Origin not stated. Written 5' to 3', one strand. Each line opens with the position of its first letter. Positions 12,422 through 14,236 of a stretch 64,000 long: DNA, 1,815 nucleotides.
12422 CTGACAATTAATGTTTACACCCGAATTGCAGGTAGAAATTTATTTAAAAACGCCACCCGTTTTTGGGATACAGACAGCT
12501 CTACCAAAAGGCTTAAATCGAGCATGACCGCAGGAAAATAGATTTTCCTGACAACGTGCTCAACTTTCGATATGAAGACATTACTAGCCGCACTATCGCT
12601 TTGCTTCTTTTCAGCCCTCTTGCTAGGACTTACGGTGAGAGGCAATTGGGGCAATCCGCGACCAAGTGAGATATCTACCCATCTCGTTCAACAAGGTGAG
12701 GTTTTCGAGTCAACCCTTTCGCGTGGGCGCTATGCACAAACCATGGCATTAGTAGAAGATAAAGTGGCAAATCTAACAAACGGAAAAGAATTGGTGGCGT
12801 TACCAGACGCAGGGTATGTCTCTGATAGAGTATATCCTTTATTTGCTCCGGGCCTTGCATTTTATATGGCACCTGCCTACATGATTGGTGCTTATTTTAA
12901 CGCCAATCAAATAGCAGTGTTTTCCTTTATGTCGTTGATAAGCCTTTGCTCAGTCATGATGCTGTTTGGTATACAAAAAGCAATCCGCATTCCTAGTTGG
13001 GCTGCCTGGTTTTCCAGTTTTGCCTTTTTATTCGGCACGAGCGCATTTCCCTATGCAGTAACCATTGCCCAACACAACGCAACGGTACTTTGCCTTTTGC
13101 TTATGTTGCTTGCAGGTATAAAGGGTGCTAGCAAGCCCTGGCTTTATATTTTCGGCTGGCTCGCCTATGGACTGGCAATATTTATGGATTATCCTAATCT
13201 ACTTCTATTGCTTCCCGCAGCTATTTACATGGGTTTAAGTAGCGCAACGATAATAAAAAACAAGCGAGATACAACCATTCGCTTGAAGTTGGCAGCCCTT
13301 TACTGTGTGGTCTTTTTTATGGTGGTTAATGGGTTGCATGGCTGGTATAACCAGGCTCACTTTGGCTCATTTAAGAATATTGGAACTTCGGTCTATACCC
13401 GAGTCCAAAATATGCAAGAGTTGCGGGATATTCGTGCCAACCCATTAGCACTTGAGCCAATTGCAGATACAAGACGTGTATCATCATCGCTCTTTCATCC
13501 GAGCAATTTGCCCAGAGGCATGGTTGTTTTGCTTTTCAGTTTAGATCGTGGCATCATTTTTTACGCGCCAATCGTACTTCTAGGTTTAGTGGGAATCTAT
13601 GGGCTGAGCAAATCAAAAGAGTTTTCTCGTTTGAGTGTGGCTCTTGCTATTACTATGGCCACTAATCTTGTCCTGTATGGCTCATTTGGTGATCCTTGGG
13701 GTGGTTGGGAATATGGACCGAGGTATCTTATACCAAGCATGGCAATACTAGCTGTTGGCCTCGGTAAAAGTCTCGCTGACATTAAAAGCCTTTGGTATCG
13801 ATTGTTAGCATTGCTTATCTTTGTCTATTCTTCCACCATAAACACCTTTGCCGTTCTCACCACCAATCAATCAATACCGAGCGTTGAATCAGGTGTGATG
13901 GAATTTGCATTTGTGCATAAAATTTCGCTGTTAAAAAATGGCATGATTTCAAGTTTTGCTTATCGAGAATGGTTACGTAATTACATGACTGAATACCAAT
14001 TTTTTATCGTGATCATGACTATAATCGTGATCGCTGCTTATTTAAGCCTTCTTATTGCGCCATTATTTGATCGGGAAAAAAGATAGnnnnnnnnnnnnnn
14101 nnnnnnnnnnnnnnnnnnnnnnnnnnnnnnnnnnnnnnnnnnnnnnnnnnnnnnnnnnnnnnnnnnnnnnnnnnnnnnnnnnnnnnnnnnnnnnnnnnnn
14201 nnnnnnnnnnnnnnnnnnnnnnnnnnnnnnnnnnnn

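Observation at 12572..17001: Two tandem PMT/ArnT-like GT-C enzymes plus a secreted glycoside hydrolase at the end of the GT operon: a possible protein-glycosylation or lipid-linked glycan transfer module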

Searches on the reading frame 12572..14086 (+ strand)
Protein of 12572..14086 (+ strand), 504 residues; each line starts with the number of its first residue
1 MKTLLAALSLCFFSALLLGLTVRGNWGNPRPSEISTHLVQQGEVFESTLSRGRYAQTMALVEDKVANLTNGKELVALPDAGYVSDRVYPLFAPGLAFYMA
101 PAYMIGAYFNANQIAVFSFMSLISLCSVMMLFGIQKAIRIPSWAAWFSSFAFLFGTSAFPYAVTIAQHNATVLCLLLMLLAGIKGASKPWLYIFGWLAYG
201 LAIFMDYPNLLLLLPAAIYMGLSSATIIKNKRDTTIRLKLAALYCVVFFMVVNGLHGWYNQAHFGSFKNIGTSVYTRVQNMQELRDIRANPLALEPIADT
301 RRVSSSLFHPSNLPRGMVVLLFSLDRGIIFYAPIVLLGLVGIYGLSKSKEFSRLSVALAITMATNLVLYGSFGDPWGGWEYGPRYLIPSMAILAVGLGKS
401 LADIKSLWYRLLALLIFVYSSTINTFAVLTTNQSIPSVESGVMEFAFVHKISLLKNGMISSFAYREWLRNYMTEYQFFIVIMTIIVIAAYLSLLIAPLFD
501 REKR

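Call 3: search_protein_families(library=pfam, proteins=[window:12572-14086:+], max_evalue=1)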
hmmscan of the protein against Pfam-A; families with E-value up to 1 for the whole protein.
window:12572-14086:+ (504 aa): 0 families

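Call 4: search_protein_families(library=ncbifam, proteins=[window:12572-14086:+], max_evalue=1)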
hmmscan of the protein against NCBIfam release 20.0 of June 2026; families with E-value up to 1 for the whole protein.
window:12572-14086:+ (504 aa): 1 family
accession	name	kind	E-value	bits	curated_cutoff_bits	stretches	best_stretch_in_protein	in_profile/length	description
NF047440.1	LA3751_2_3_fam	subfamily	5.4e-12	45.3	200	2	320-446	273-404/460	LA_3751/LA_3752 family putative glycosyltransferase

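Call 9: search_solved_structures(query=window:12572-14086:+, max_evalue=10)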
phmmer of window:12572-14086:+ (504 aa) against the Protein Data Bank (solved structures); distinct sequences matched with E-value up to 10: 0.

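Call 13: find_homologous_proteins(query=window:12572-14086:+)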
Query window:12572-14086:+ (504 aa): 48 proteins with E <= 0.001 among 8000 candidates.
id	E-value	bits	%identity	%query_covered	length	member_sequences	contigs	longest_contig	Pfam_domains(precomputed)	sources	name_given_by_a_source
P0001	0.0e+0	1110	100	100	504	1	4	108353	-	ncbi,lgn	-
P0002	2.6e-259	879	75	100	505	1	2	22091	-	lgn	-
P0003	1.1e-148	514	47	100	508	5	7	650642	-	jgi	jgi:hypothetical protein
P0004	5.6e-145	502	48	100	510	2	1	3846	-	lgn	-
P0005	6.5e-142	492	46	100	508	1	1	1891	-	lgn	-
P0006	1.6e-127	444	44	98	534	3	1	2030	-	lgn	-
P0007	7.1e-124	432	44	96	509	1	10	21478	-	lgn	-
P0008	3.3e-106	374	40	97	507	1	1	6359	-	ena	-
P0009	4.2e-88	314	35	94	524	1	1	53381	-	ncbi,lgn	-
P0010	1.6e-86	309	36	100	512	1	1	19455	-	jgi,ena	-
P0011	3.5e-86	308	36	100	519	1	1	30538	PF13231.13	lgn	-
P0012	5.7e-85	304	36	99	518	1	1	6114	-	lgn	-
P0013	2.7e-84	302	37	97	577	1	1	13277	-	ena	-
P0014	3.8e-84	301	35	100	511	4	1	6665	-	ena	-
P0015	3.2e-83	298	37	94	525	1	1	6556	-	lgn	-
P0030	1.5e-75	273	32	100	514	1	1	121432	PF24677.2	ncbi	-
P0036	2.0e-70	256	33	95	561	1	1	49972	-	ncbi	-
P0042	1.0e-59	221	33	71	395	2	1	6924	PF13231.13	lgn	-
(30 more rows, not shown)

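Call 18: search_solved_structures(query=A1, max_evalue=10)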
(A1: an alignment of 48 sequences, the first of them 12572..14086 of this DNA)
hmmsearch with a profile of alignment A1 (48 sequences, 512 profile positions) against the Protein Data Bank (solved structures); distinct sequences matched with E-value up to 10: 2.
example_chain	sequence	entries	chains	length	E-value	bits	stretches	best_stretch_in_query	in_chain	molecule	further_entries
3afl_A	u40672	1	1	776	5.2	8.8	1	369-397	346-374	Oligo alginate lyase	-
3a0o_A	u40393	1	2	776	5.2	8.8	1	369-397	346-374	Oligo alginate lyase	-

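Call 26: find_encoding_contigs(protein=P0001, flank=10000, max_places=3)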
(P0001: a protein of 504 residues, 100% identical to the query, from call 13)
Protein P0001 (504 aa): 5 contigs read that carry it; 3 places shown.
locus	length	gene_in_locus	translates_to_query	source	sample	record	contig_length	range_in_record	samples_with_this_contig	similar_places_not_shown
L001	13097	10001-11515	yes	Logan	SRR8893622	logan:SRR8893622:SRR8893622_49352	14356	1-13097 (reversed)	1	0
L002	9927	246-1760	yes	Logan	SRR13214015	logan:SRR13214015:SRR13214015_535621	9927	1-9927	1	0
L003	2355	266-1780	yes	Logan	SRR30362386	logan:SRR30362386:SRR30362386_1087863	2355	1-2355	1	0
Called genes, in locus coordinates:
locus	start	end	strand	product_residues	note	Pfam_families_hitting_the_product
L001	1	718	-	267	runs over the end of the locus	PF00535:Glycos_transf_2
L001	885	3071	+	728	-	PF00535:Glycos_transf_2, PF13641:Glyco_tranf_2_3, PF00535:Glycos_transf_2, PF13632:Glyco_trans_2_3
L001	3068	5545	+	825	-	PF01943:Polysacc_synt (weak), PF13439:Glyco_transf_4, PF13579:Glyco_trans_4_4, PF20706:GT4-conflict (weak), PF00534:Glycos_transf_1, PF13692:Glyco_trans_1_4, PF13524:Glyco_trans_1_2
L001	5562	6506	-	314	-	PF00535:Glycos_transf_2, PF13641:Glyco_tranf_2_3, PF13632:Glyco_trans_2_3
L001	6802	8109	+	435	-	PF03447:NAD_binding_3, PF21135:DRL_cat, PF08666:SAF (weak)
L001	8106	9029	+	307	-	PF00535:Glycos_transf_2, PF13641:Glyco_tranf_2_3, PF13632:Glyco_trans_2_3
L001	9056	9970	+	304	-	PF00535:Glycos_transf_2, PF13641:Glyco_tranf_2_3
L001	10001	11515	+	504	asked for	-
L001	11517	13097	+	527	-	?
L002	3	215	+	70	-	?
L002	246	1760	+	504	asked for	-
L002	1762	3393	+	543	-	PF13231:PMT_2 (weak)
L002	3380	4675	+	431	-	PF13620:CarboxypepD_reg, PF13715:CarbopepD_reg_2 (weak)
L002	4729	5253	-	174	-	PF04203:Sortase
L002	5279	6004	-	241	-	-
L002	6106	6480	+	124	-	PF02021:UPF0102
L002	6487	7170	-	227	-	PF01988:VIT1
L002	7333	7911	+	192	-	PF00583:Acetyltransf_1, PF13508:Acetyltransf_7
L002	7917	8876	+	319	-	PF01636:APH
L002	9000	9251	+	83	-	-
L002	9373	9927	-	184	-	?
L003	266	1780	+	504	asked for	-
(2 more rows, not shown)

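Call 27: find_encoding_contigs(protein=P0003, flank=10000, max_places=1)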
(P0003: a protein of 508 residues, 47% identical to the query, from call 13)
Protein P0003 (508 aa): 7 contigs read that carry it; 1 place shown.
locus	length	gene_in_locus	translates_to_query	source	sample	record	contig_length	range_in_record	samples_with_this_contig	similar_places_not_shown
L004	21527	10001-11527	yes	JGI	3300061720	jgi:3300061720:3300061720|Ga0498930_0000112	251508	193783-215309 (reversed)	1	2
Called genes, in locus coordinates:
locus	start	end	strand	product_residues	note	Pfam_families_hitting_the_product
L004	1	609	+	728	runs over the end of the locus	PF00535:Glycos_transf_2, PF13641:Glyco_tranf_2_3, PF00535:Glycos_transf_2, PF13632:Glyco_trans_2_3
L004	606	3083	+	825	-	PF01943:Polysacc_synt, PF13439:Glyco_transf_4, PF13579:Glyco_trans_4_4, PF20706:GT4-conflict, PF00534:Glycos_transf_1, PF13692:Glyco_trans_1_4, PF13524:Glyco_trans_1_2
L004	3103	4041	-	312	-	PF00535:Glycos_transf_2, PF13641:Glyco_tranf_2_3, PF13632:Glyco_trans_2_3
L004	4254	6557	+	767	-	-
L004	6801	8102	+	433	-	PF03447:NAD_binding_3, PF21135:DRL_cat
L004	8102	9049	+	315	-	PF00535:Glycos_transf_2, PF13641:Glyco_tranf_2_3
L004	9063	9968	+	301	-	PF00535:Glycos_transf_2, PF13641:Glyco_tranf_2_3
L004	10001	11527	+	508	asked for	-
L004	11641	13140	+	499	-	-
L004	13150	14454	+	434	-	PF13620:CarboxypepD_reg, PF13715:CarbopepD_reg_2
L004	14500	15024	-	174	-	PF04203:Sortase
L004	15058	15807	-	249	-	-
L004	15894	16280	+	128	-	PF02021:UPF0102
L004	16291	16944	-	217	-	PF01988:VIT1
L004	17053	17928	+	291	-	PF08538:DUF1749, PF12146:Hydrolase_4, PF00561:Abhydrolase_1 (faint), PF12697:Abhydrolase_6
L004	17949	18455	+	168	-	-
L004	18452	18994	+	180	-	PF00583:Acetyltransf_1, PF13673:Acetyltransf_10 (weak), PF13508:Acetyltransf_7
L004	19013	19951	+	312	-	PF01636:APH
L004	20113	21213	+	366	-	PF13439:Glyco_transf_4, PF20706:GT4-conflict, PF00534:Glycos_transf_1, PF13692:Glyco_trans_1_4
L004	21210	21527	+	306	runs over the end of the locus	PF00535:Glycos_transf_2, PF10111:Glyco_tranf_2_2 (weak), PF13641:Glyco_tranf_2_3, PF13632:Glyco_trans_2_3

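Call 28: find_encoding_contigs(protein=P0030, flank=10000, max_places=1)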
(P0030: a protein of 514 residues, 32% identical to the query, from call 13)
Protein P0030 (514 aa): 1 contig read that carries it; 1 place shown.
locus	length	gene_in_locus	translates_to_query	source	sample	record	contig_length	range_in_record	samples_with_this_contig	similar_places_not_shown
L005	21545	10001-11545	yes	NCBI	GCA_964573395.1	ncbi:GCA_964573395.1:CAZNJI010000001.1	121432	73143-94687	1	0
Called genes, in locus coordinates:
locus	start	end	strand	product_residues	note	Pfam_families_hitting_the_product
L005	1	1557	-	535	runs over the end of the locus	PF13448:DUF4114, PF01471:PG_binding_1 (weak)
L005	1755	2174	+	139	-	PF04138:GtrA_DPMS_TM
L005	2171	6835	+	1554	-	PF00535:Glycos_transf_2, PF00535:Glycos_transf_2, PF13641:Glyco_tranf_2_3, PF13632:Glyco_trans_2_3, PF13439:Glyco_transf_4, PF13579:Glyco_trans_4_4, PF20706:GT4-conflict, PF00534:Glycos_transf_1, +3 more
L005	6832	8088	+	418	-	PF04230:PS_pyruv_trans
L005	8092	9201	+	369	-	PF13439:Glyco_transf_4, PF20706:GT4-conflict, PF00534:Glycos_transf_1, PF13692:Glyco_trans_1_4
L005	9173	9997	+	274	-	PF00535:Glycos_transf_2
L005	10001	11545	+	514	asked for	PF24677:DUF7657 (weak)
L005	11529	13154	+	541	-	-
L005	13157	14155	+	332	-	-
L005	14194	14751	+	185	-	PF04011:LemA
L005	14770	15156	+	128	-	-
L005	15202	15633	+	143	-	-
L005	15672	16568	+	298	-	PF01435:Peptidase_M48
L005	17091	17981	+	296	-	-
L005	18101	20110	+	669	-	-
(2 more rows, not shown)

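Call 29: find_encoding_contigs(protein=P0036, flank=10000, max_places=1)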
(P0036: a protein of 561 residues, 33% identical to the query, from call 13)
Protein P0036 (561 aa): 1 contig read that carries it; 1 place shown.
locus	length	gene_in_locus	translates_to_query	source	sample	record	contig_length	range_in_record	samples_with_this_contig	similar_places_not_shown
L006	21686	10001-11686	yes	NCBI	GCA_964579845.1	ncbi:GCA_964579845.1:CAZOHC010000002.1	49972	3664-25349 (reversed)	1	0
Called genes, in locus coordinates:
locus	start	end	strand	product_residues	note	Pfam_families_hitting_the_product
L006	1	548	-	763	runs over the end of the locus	-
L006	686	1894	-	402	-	-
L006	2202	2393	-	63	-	PF10055:DUF2292 (weak)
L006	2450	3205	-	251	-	-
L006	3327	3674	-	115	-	-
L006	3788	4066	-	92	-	PF13430:DUF4112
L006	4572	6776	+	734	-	PF00535:Glycos_transf_2, PF10111:Glyco_tranf_2_2 (weak), PF13506:Glyco_transf_21 (weak), PF13641:Glyco_tranf_2_3, PF00535:Glycos_transf_2, PF13641:Glyco_tranf_2_3, PF13632:Glyco_trans_2_3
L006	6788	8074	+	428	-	PF13439:Glyco_transf_4, PF13579:Glyco_trans_4_4 (weak), PF20706:GT4-conflict, PF00534:Glycos_transf_1, PF13692:Glyco_trans_1_4, PF13524:Glyco_trans_1_2 (weak)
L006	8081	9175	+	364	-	PF13439:Glyco_transf_4, PF20706:GT4-conflict, PF00534:Glycos_transf_1, PF13692:Glyco_trans_1_4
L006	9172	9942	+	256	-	PF02585:PIG-L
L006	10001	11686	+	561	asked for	-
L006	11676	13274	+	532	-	-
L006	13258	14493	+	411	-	-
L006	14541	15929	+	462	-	PF08245:Mur_ligase_M (faint), PF02875:Mur_ligase_C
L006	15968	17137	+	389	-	-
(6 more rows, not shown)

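Call 30: predict_structure(alignment_id=A1)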
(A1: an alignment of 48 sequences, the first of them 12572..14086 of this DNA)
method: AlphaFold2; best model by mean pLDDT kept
length: 504 residues; sequences in the alignment: 48
mean_pLDDT: 91.9   pTM: 0.93
mean pLDDT of the five models: 91.9, 91.5, 91.4, 90.9, 89.5
residues with pLDDT >= 90: 392; 70-90: 88; 50-70: 12; < 50: 12
segments of 3 or more residues with pLDDT < 50: 296-305
pLDDT, mean of each block of 10 residues (from residue 1): 96 98 96 91 90 97 96 94 91 95 98 98 98 98 98 98 96 98 94 96 95 97 88 85 84 94 89 82 89 52 62 94 92 98 97 98 97 83 95 99 97 98 96 79 74 92 97 97 98 95 53
secondary structure, 60 per line:
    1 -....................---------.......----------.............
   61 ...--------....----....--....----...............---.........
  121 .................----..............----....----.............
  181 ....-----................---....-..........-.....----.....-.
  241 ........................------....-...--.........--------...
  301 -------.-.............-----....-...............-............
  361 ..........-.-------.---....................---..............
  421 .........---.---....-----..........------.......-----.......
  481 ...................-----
elements in order: H2-21 H31-37 H48-63 H72-75 E80-83 E86-89 H94-108 H112-137 H142-155 H160-163 H168-184 H190-205 H209-212 H214-223 E225-229 E234-238 H240-264 H271-274 E276-278 H281-289 H310-322 H328-331 H333-347 H349-370 H384-403 H407-429 H437-440 H446-455 H462-468 H474-499

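Call 44: search_protein_families(library=pfam, alignment_id=A1, max_evalue=0.01)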
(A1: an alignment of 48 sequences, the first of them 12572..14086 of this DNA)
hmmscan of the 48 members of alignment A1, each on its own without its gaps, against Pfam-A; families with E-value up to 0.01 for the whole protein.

A. member 1, window:12572-14086:+ (504 aa): 0 families

B. families by the number of members that match (of 48 scanned): 3 families
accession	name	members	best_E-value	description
PF13231.12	PMT_2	3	3.1e-06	Dolichyl-phosphate-mannose-protein mannosyltransferase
PF11028.14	TMEM260-like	3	0.00023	Protein O-mannosyl-transferase TMEM260-like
PF24677.1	DUF7657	2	6.4e-06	Domain of unknown function (DUF7657)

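Call 47: find_related_loci(query=A1, collection=genome_contigs, flank=10000)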
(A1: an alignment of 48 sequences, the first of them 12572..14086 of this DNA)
Query A1 (504 aa) in genome_contigs; peptide patterns used: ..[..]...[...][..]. (x = any residue, [..] = any of these).
348 stretches matched a pattern; 346 encode a relative of the query (tblastn E <= 1e-3); the best 80 are kept; 80 distinct loci.
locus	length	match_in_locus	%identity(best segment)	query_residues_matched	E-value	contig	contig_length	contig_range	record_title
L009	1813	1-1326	75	63-504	0e+0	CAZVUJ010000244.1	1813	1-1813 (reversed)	MAG TPA_asm: uncultured Pseudomonadales bacterium isolate SRP192515_co2_107 genome assembly, contig: NODE_72066_length_1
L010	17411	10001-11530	36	1-504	7e-92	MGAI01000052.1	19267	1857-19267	MAG: Candidatus Roizmanbacteria bacterium RIFCSPLOWO2_01_FULL_37_16 rifcsplowo2_01_scaffold_6673, whole genome shotgun s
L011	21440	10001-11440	35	15-486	2e-91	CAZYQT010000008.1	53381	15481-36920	MAG TPA_asm: uncultured Candidatus Saccharibacteria bacterium isolate SRP192515_co1_368 genome assembly, contig: NODE_42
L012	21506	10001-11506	35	1-503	3e-89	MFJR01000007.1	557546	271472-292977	MAG: Candidatus Gottesmanbacteria bacterium RIFCSPLOWO2_01_FULL_39_12b rifcsplowo2_01_scaffold_21, whole genome shotgun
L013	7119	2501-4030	35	2-504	2e-88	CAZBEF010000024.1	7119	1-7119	MAG TPA_asm: uncultured Gammaproteobacteria bacterium isolate SRP278252_co2_430 genome assembly, contig: NODE_22539_leng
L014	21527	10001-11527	36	1-502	2e-88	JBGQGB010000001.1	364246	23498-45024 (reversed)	MAG: Candidatus Doudnabacteria bacterium isolate OBJ2_061818_090_38 k141_512501_length_364246_cov_22.5027, whole genome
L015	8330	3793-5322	35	1-504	3e-86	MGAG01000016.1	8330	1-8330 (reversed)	MAG: Candidatus Roizmanbacteria bacterium RIFCSPLOWO2_01_FULL_37_12 rifcsplowo2_01_scaffold_23423, whole genome shotgun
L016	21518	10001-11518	35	3-504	3e-86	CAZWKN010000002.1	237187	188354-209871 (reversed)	MAG TPA_asm: uncultured Gammaproteobacteria bacterium isolate SRP192515_co1_359 genome assembly, contig: NODE_20_length_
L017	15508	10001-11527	34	1-503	2e-85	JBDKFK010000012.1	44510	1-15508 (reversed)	MAG: Candidatus Parcubacteria bacterium isolate farmington_2019_sw_WHONDRS-S19S_0053_A_bin.38 scaffold_0000192, whole ge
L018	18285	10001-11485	36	17-503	4e-85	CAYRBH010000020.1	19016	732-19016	MAG TPA_asm: uncultured Gammaproteobacteria bacterium isolate binchicken_co185_198 genome assembly, contig: NODE_3937_le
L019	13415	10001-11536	35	1-504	8e-85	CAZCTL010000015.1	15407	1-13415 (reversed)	MAG TPA_asm: uncultured Candidatus Saccharibacteria bacterium isolate binchicken_co105_148 genome assembly, contig: NODE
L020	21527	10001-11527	34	1-504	3e-84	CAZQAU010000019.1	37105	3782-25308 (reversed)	MAG TPA_asm: uncultured Gammaproteobacteria bacterium isolate SRP292972_co1_101 genome assembly, contig: NODE_610_length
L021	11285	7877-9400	35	1-504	1e-84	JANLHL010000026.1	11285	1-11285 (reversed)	MAG: Candidatus Roizmanbacteria bacterium isolate P6-16 k99_157541, whole genome shotgun sequence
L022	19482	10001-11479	34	19-504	2e-83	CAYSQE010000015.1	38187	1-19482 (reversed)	MAG TPA_asm: uncultured Gammaproteobacteria bacterium isolate SRP269290_co1_355 genome assembly, contig: NODE_1109_lengt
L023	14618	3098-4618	33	1-502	4e-83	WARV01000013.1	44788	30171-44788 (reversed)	MAG: Patescibacteria group bacterium isolate AMAZON01 genome_13, whole genome shotgun sequence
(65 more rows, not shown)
